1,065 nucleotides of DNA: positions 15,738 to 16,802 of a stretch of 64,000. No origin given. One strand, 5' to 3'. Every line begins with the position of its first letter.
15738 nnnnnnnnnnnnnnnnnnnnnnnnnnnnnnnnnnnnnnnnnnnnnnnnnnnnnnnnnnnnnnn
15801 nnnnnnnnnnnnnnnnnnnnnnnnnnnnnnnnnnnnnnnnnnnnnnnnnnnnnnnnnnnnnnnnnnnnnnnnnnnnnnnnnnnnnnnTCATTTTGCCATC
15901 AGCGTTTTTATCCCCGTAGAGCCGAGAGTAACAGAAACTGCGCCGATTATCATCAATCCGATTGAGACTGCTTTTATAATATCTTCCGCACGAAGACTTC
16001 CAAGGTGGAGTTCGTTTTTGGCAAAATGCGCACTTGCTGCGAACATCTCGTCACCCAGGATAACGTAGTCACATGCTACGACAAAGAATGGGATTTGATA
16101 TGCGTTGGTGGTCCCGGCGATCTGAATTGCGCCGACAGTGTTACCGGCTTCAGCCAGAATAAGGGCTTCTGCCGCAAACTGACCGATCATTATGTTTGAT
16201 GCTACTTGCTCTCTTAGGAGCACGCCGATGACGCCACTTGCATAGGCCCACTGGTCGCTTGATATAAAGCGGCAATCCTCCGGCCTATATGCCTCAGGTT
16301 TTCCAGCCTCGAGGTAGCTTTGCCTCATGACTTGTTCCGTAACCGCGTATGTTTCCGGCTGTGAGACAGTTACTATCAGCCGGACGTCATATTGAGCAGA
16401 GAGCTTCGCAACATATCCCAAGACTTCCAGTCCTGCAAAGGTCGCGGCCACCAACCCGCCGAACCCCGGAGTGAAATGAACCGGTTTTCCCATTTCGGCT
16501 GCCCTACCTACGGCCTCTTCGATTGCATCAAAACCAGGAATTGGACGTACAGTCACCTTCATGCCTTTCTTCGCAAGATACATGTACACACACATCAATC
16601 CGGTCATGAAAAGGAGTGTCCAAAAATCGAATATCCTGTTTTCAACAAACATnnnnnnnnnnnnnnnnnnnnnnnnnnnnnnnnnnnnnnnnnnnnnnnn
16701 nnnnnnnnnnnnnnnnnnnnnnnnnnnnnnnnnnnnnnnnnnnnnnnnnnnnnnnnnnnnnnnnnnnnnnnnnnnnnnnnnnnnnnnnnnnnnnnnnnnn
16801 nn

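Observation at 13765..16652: Tightly packed operon of four uncharacterised membrane proteins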

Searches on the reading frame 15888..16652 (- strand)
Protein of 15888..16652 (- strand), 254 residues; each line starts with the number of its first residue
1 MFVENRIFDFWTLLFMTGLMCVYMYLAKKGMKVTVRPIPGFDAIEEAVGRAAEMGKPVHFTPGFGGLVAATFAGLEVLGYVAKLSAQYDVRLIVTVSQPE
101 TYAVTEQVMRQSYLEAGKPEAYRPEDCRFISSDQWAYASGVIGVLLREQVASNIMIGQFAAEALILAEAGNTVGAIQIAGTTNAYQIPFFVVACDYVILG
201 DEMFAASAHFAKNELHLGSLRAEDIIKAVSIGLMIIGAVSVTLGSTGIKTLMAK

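Call 3: search_protein_families(library=pfam, proteins=[window:15888-16652:-], max_evalue=1)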
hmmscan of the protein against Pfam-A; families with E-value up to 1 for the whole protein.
window:15888-16652:- (254 aa): 2 families
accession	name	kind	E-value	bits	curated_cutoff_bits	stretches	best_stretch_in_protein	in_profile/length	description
PF20539.3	DUF6754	-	3.3e-84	282.5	27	1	2-249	6-254/257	Domain of unknown function (DUF6754)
PF08229.16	SHR3_chaperone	-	0.12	11.8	25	0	4-38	84-118/188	ER membrane protein SH3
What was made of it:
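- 15888..16652 (-): Gene A (254 aa). It has an N-terminal TM helix, a cytoplasmic Rossmann-like alpha/beta domain (Pfam DUF6754) and a C-terminal TM helix. Pfam PF20539 scores 282.5 bits against a cut-off of 27 (call 3).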

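Call 4: search_protein_families(library=ncbifam, proteins=[window:15888-16652:-], max_evalue=1)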
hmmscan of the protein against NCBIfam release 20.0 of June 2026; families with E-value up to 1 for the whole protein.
window:15888-16652:- (254 aa): 1 family
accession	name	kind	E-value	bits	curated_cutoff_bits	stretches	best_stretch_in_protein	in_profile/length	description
TIGR00524.1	eIF-2B_rel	subfamily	0.073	12.2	185.85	1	143-196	190-241/303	S-methyl-5-thioribose-1-phosphate isomerase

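Call 33: search_solved_structures(query=A2, max_evalue=1)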
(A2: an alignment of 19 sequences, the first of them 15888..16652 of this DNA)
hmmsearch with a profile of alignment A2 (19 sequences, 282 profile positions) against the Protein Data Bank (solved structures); distinct sequences matched with E-value up to 1: 0.

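Call 47: find_homologous_proteins(query=window:15888-16652:-)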
Query window:15888-16652:- (254 aa): 4218 proteins with E <= 0.001 among 6715 candidates; the best 120 are listed.
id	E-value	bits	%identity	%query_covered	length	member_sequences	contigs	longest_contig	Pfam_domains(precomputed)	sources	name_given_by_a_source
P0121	6.0e-161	551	100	100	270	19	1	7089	PF20539.4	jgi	-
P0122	2.1e-142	491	87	100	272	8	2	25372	PF20539.4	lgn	-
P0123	4.5e-141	486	87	100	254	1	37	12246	PF20539.4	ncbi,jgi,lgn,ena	jgi:hypothetical protein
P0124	1.5e-140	484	86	100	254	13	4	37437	PF20539.4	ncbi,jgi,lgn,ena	jgi:hypothetical protein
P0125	1.2e-134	465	80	100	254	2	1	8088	PF20539.4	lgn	-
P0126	2.2e-134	464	83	100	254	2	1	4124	PF20539.4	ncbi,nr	ncbi:MAG TPA: hypothetical protein GX529_04625 [Firmicutes bacterium]|nr:hypothetical protein [Candi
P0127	2.6e-134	464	82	100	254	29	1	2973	PF20539.4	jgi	-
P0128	2.8e-132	457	81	100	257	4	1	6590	PF20539.4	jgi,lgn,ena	-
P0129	1.4e-131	455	81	100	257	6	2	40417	PF20539.4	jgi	jgi:hypothetical protein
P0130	1.7e-131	455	80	100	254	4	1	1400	PF20539.4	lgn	-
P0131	9.7e-131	452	80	100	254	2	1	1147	PF20539.4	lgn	-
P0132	6.4e-130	450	80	100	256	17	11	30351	PF20539.4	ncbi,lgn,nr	ncbi:MAG TPA: hypothetical protein GX716_09970 [Firmicutes bacterium]|nr:hypothetical protein [Candi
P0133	1.1e-129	449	79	100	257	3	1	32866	PF20539.4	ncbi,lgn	ncbi:MAG: DUF6754 domain-containing protein [Bacillota bacterium]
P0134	1.6e-129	448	80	100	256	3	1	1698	PF20539.4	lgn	-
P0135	9.7e-129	446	79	100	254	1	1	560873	PF20539.4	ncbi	-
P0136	3.2e-128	444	78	100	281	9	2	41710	PF20539.4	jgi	jgi:hypothetical protein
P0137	3.6e-128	444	79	100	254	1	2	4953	PF20539.4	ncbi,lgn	-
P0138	9.7e-128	443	80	100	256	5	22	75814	PF20539.4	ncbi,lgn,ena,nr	ncbi:MAG TPA: hypothetical protein GX500_01015 [Firmicutes bacterium]|nr:hypothetical protein [Candi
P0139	4.0e-127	441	78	100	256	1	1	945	PF20539.4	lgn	-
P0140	9.5e-127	439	78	100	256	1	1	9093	PF20539.4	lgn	-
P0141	1.7e-126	438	77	100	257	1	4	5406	PF20539.4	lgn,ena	-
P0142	5.3e-125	434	75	100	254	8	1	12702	PF20539.4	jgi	jgi:hypothetical protein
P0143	3.6e-124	431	77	100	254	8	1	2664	PF20539.4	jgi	jgi:hypothetical protein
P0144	6.7e-124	430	76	100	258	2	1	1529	PF20539.4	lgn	-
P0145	3.2e-123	428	76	100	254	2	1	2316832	PF20539.4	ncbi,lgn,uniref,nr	ncbi:MAG: hypothetical protein IMF26_03015 [Candidatus Fermentithermobacillus carboniphilus]|uniref:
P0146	7.3e-123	427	75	100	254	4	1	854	PF20539.4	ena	-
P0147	1.2e-122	426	76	100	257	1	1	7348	PF20539.4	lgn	-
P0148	6.7e-122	423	75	99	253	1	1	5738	PF20539.4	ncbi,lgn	-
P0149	7.2e-121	420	74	100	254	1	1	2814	PF20539.4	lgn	-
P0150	5.4e-120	417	74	100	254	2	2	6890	PF20539.4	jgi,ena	-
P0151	1.5e-119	416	74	100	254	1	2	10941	PF20539.4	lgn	-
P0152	2.0e-119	415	74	100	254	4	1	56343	PF20539.4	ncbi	-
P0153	1.5e-103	363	65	99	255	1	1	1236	PF20539.4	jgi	-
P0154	1.1e-102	360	65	100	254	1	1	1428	PF20539.4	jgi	jgi:hypothetical protein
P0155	3.1e-102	359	66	100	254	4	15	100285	PF20539.4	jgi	jgi:hypothetical protein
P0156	2.1e-97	343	62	100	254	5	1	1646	PF20539.4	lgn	-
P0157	7.4e-94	332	83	74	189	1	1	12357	PF20539.4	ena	-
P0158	6.0e-91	322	80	72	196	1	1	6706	PF20539.4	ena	-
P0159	1.1e-87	311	79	74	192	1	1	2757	PF20539.4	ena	-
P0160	2.0e-82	294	52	99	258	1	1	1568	PF20539.4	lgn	-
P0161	3.0e-80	287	50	100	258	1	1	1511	PF20539.4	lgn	-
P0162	7.4e-80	286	50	100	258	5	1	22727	PF20539.4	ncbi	-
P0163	2.3e-76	274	52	96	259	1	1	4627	PF20539.4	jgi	jgi:hypothetical protein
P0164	7.1e-76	273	50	99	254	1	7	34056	PF20539.4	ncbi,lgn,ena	-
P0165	2.7e-75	271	50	99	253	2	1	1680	PF20539.4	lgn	-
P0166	1.2e-74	269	49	100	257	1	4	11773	PF20539.4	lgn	-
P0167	1.7e-74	268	49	100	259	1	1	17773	PF20539.4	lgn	-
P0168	9.1e-74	266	48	97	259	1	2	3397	PF20539.4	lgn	-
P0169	6.1e-73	263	49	94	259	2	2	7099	PF20539.4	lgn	-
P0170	9.4e-73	263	48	100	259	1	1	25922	PF20539.4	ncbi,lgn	-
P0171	1.5e-72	262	49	98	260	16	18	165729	PF20539.4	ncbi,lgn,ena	-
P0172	2.5e-72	261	49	100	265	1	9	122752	PF20539.4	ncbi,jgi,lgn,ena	jgi:hypothetical protein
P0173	4.1e-72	260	49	98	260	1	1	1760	PF20539.4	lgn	-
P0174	6.8e-72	260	54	88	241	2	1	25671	PF20539.4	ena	-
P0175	8.3e-72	259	48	100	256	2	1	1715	PF20539.4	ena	-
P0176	2.0e-71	258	48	99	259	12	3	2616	PF20539.4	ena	-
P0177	4.3e-71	257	47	100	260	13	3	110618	PF20539.4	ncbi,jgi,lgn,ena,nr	ncbi:MAG: hypothetical protein KGZ92_01210 [Firmicutes bacterium]|nr:hypothetical protein [Dethiobac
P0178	5.4e-71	257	47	100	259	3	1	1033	PF20539.4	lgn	-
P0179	1.2e-70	256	48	99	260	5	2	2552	PF20539.4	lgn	-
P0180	1.2e-70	256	48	100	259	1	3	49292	PF20539.4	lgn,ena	-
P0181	1.3e-70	256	48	99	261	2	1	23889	PF20539.4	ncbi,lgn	-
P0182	1.6e-70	255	48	98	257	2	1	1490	PF20539.4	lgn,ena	-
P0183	2.4e-70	255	50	91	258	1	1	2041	PF20539.4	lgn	-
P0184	2.7e-70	255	48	100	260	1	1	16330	PF20539.4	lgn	-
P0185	2.8e-70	254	47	100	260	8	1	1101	PF20539.4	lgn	-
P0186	5.3e-70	254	47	100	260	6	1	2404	PF20539.4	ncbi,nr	ncbi:MAG: hypothetical protein DDT39_01547 [Firmicutes bacterium]|nr:hypothetical protein [candidate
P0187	6.5e-70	253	47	100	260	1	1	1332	PF20539.4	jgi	-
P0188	1.1e-69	253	47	95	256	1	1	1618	PF20539.4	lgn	-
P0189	1.4e-69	252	48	100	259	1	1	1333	PF20539.4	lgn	-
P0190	2.1e-69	252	53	84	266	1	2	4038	PF20539.4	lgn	-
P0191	2.3e-69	251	46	100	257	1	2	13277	PF20539.4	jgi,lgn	jgi:hypothetical protein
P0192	2.5e-69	251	47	100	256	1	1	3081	PF20539.4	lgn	-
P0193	4.4e-69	251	47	95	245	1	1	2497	PF20539.4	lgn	-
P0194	4.7e-69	250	49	90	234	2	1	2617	PF20539.4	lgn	-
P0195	4.8e-69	250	47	100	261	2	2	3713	PF20539.4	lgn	-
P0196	4.8e-69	250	47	100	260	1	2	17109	PF20539.4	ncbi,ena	-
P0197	5.1e-69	250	48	96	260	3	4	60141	PF20539.4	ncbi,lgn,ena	-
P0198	5.4e-69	250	47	100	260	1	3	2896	PF20539.4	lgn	-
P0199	6.5e-69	250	52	85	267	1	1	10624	PF20539.4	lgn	-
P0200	7.0e-69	250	47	93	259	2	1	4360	PF20539.4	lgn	-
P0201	7.2e-69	250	47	100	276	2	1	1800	PF20539.4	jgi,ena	-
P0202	8.2e-69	250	46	95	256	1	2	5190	PF20539.4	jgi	-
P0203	8.8e-69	250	46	95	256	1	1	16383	PF20539.4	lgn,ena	-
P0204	8.9e-69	250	46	100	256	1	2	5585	PF20539.4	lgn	-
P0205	9.9e-69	249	47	97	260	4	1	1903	PF20539.4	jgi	jgi:hypothetical protein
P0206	1.2e-68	249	48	98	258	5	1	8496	PF20539.4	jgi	jgi:hypothetical protein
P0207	1.3e-68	249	47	96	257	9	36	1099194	PF20539.4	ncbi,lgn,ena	ncbi:MAG: DUF6754 domain-containing protein [Bacillota bacterium]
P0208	1.8e-68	249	46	97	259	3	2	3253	PF20539.4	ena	-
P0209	1.8e-68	249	46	96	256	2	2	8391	PF20539.4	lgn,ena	-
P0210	2.3e-68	248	48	94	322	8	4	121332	PF20539.4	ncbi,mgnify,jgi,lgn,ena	mgnify:FL=1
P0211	2.4e-68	248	50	90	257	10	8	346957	PF20539.4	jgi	jgi:hypothetical protein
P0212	3.7e-68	248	47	100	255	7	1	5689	PF20539.4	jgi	jgi:hypothetical protein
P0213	3.7e-68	248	51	85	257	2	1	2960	PF20539.4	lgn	-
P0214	4.0e-68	247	50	88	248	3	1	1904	PF20539.4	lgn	-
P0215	4.3e-68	247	45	100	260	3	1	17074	PF20539.4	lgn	-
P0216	4.3e-68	247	47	89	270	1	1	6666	PF20539.4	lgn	-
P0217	4.4e-68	247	46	98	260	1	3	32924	PF20539.4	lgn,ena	-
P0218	4.5e-68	247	45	96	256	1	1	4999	PF20539.4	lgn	-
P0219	4.7e-68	247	48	97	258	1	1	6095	PF20539.4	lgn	-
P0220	5.0e-68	247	48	92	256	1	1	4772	PF20539.4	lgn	-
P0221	5.1e-68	247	48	96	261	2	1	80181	PF20539.4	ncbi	-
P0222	5.4e-68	247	46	99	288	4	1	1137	PF20539.4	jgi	jgi:hypothetical protein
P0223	6.6e-68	247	49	94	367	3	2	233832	PF20539.4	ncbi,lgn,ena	-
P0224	7.3e-68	247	52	93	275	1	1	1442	PF20539.4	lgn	-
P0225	7.8e-68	246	48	97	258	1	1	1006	PF20539.4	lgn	-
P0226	8.5e-68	246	46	95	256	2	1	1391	PF20539.4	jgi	-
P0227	8.6e-68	246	78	57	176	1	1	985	PF20539.4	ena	-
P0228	8.7e-68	246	45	96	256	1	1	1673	PF20539.4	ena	-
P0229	8.8e-68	246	46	94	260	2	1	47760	PF20539.4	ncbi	-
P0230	9.2e-68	246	46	100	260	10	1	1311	PF20539.4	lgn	-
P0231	9.4e-68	246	46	98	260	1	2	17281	PF20539.4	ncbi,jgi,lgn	-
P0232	9.6e-68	246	45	96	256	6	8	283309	PF20539.4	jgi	jgi:hypothetical protein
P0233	1.3e-67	246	45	96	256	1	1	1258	PF20539.4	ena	-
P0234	1.4e-67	246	49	95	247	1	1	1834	PF20539.4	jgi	jgi:hypothetical protein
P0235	1.4e-67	246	48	97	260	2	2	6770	PF20539.4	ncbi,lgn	-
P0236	1.5e-67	246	49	92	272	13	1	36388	PF20539.4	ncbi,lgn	-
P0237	1.9e-67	245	45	96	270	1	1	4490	PF20539.4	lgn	-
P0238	2.1e-67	245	45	96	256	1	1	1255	PF20539.4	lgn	-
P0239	2.2e-67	245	51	91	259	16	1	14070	PF20539.4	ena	-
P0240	2.4e-67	245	48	92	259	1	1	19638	PF20539.4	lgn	-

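Call 56: predict_structure(alignment_id=A5)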
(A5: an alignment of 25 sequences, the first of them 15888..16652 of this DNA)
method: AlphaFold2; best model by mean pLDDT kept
length: 254 residues; sequences in the alignment: 25
mean_pLDDT: 89.9   pTM: 0.81
mean pLDDT of the five models: 89.9, 89.8, 87.9, 85.3, 84.9
residues with pLDDT >= 90: 153; 70-90: 97; 50-70: 4; < 50: 0
segments of 3 or more residues with pLDDT < 50: none
pLDDT, mean of each block of 10 residues (from residue 1): 76 91 91 79 91 96 91 92 95 96 95 95 95 95 96 94 91 93 86 88 83 85 89 88 82 74
secondary structure, 60 per line:
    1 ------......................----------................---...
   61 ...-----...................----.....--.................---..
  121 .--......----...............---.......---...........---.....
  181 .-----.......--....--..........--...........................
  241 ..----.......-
elements in order: H7-28 H39-54 E58-63 H69-87 E92-96 H99-115 E127-129 H134-148 E152-158 H162-172 E176-181 H187-193 E196-199 H202-211 H214-242 H247-253
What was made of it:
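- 15888..16652 (-): AlphaFold2 model has pLDDT 89.9 (call 56).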

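Call 58: fold_search(model_id=the predicted structure, library=pdb)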
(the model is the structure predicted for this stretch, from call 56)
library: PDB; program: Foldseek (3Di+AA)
matches with E <= 10: 1544; with E <= 0.001: 0
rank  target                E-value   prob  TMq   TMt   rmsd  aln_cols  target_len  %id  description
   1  3pi7                  6.3e-03  1.00  0.33  0.26   8.2       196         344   14  Crystal structure of a putative NADPH:quinone reductase (mll3093) from Mesorhizobium loti at 1.71 A resolution (released 2010-11-17)
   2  7d1i_C                2.2e-02  1.00  0.36  0.28   5.0       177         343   11  Crystal structure of acinetobacter baumannii MurG (released 2021-07-14)
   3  8kc8                  2.3e-02  0.77  0.25  0.27  11.8       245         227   11  De novo design protein -T11 (released 2024-08-07)
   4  6y88_A                2.4e-02  0.80  0.25  0.24  16.2       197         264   12  IGPS (Indole-3-glycerol phosphate synthase) from Pseudomonas aeruginosa in complex with substrate inhibitor rCdRP (released 2020-09-23)
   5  2z09                  2.5e-02  0.97  0.27  0.46   5.7       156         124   14  Crystal structure of uncharacterized conserved protein from Thermus thermophilus HB8 (released 2007-11-13)
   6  9u4x_A                5.2e-02  0.63  0.27  0.22   9.8       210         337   12  Crystal Structure of Alcohol Dehydrogenase from Anoxybacillus geothermalis D9 (released 2026-03-25)
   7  6y88_G                5.4e-02  0.57  0.22  0.22  16.6       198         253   13  IGPS (Indole-3-glycerol phosphate synthase) from Pseudomonas aeruginosa in complex with substrate inhibitor rCdRP (released 2020-09-23)
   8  4xij                  5.7e-02  0.94  0.34  0.33   6.9       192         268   13  Crystal Structure of a Shikimate 5-dehydrogenase from Mycobacterium fortuitum Determined by Iodide SAD Phasing (released 2015-02-11)
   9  5dxf_A                6.3e-02  0.90  0.38  0.23  11.6       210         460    9  Structure of Candida albicans trehalose-6-phosphate phosphatase N-terminal domain (released 2016-06-15)
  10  6y88_C                6.3e-02  0.57  0.24  0.23  16.3       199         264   10  IGPS (Indole-3-glycerol phosphate synthase) from Pseudomonas aeruginosa in complex with substrate inhibitor rCdRP (released 2020-09-23)
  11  6h4e_A                6.3e-02  0.54  0.25  0.22  14.5       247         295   12  Proteus mirabilis N-acetylneuraminate lyase (released 2019-06-26)
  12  5bp4_Q                6.7e-02  0.77  0.30  0.15  10.0       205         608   11  Modifying region (DH-ER-KR) of a mycocerosic acid synthase-like (MAS-like) PKS (released 2016-03-09)
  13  6y88_D                6.7e-02  0.57  0.24  0.23  16.1       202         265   12  IGPS (Indole-3-glycerol phosphate synthase) from Pseudomonas aeruginosa in complex with substrate inhibitor rCdRP (released 2020-09-23)
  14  2iz7_A                7.0e-02  0.94  0.35  0.49   8.0       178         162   12  structure of Moco Carrier Protein from Chlamydomonas reinhardtii (released 2006-07-27)
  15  3h6k_C                7.0e-02  0.91  0.33  0.32   8.7       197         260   13  Crystal Structure of Human 11-beta-hydroxysteroid-dehydrogenase Bound to an Ortho-chlro-sulfonyl-piperazine Inhibitor (released 2009-12-01)
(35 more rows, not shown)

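Call 63: list_cluster_members(proteins=[window:15888-16652:-, window:15240-15863:-, window:14361-15227:-, window:13765-14364:-])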
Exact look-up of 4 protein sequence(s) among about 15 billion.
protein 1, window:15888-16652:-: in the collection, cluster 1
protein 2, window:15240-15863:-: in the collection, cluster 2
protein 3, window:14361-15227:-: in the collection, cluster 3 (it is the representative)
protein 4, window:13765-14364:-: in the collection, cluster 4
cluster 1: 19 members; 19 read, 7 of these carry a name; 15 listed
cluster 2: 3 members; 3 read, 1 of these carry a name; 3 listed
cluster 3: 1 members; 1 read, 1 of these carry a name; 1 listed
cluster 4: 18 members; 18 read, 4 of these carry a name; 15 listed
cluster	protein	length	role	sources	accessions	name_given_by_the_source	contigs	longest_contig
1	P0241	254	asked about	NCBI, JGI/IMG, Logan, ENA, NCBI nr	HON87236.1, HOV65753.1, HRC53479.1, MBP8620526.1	MAG: hypothetical protein KBI39_03555 [Firmicutes bacterium] | hypothetical protein | hypothetical protein [Candidatus Fermentithermobacillaceae bacterium]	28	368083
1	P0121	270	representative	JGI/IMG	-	-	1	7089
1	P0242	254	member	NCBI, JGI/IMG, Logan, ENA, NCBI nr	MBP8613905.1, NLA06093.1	MAG: hypothetical protein GX872_00505 [Firmicutes bacterium] | hypothetical protein | hypothetical protein [Candidatus Fermentithermobacillaceae bacterium]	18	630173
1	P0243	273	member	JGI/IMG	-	hypothetical protein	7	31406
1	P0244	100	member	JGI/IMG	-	hypothetical protein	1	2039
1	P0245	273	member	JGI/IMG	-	hypothetical protein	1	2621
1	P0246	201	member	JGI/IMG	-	hypothetical protein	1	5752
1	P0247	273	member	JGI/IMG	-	hypothetical protein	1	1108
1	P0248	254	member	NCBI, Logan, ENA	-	-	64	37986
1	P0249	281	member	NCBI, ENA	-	-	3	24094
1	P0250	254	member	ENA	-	-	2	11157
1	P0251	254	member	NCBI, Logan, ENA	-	-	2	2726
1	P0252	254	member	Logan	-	-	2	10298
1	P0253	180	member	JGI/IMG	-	-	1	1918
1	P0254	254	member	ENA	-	-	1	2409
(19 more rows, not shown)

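Call 71: find_encoding_contigs(protein=P0177, flank=9000, max_places=1)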
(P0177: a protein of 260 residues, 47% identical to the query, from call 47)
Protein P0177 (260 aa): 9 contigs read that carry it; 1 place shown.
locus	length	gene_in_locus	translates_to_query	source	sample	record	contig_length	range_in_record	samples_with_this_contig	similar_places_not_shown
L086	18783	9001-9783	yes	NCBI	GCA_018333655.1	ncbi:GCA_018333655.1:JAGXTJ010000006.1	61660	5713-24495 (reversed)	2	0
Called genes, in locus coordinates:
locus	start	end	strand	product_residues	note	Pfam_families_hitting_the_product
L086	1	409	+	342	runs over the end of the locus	PF02547:Queuosine_synth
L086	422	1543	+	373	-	PF01702:TGT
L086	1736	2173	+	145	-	PF12670:DUF3792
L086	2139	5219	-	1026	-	PF02811:PHP, PF07733:DNA_pol3_alpha, PF17657:DNA_pol3_finger, PF14579:HHH_6, PF01336:tRNA_anti-codon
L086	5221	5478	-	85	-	PF20114:DUF6504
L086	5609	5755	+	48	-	PF13165:SCIFF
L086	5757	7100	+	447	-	PF04055:Radical_SAM, PF13353:Fer4_12, PF13186:SPASM (faint)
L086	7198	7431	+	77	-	PF00269:SASP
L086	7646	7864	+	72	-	PF07872:DUF1659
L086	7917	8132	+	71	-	PF11148:DUF2922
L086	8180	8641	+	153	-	PF05105:Phage_holin_4_1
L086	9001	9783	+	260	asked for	PF20539:DUF6754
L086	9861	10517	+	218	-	-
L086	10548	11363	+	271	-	-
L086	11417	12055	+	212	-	-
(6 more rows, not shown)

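Call 72: find_encoding_contigs(protein=P0211, flank=9000, max_places=1)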
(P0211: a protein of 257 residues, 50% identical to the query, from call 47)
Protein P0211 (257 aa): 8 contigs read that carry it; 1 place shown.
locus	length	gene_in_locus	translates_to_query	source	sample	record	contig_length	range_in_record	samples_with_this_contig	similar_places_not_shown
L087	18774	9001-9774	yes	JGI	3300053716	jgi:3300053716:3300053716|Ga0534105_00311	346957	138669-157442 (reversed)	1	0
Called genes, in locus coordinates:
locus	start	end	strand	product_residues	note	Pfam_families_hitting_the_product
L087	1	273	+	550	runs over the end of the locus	PF07905:PucR, PF17853:GGDEF_2 (weak), PF13556:HTH_30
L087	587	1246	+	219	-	PF01177:Asp_Glu_race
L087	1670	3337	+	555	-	PF00496:SBP_bac_5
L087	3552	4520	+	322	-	PF19300:BPD_transp_1_N, PF00528:BPD_transp_1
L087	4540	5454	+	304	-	PF12911:OppC_N, PF00528:BPD_transp_1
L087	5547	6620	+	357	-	PF00005:ABC_tran, PF13304:AAA_21, PF08352:oligo_HPY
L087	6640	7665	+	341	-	PF00005:ABC_tran, PF13304:AAA_21 (faint), PF08352:oligo_HPY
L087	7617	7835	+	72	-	-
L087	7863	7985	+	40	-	-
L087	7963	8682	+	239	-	PF03734:YkuD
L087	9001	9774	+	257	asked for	PF20539:DUF6754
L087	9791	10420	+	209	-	-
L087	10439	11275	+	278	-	-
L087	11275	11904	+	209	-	-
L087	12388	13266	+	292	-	PF02645:DegV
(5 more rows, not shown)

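Call 73: find_encoding_contigs(protein=P0232, flank=9000, max_places=1)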
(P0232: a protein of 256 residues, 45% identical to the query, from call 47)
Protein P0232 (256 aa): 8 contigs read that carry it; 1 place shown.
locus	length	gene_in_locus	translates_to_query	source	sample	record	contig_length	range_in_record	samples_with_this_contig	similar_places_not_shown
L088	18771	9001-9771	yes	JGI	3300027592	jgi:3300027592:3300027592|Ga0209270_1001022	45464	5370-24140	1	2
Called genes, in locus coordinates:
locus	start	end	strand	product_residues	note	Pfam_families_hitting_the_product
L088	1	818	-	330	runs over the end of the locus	PF00528:BPD_transp_1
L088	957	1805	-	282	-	PF12849:PBP_like_2, PF13531:SBP_bac_11, PF12727:PBP_like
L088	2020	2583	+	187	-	PF02525:Flavodoxin_2, PF03358:FMN_red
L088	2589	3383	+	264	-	PF12867:DinB_2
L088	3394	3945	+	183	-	PF05991:NYN_YacP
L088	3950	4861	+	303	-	PF00702:Hydrolase (faint), PF05116:S6PP (faint), PF08282:Hydrolase_3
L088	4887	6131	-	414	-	PF00083:Sugar_tr, PF07690:MFS_1, PF06779:MFS_4, PF00083:Sugar_tr (weak)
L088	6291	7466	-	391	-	PF04389:Peptidase_M28, PF01546:Peptidase_M20, PF07687:M20_dimer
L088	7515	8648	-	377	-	PF00248:Aldo_ket_red, PF13187:Fer4_9 (faint)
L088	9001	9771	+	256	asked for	PF20539:DUF6754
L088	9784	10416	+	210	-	-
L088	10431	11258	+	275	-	-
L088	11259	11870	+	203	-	-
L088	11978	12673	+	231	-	PF03315:SDH_beta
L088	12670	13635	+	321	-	PF03313:SDH_alpha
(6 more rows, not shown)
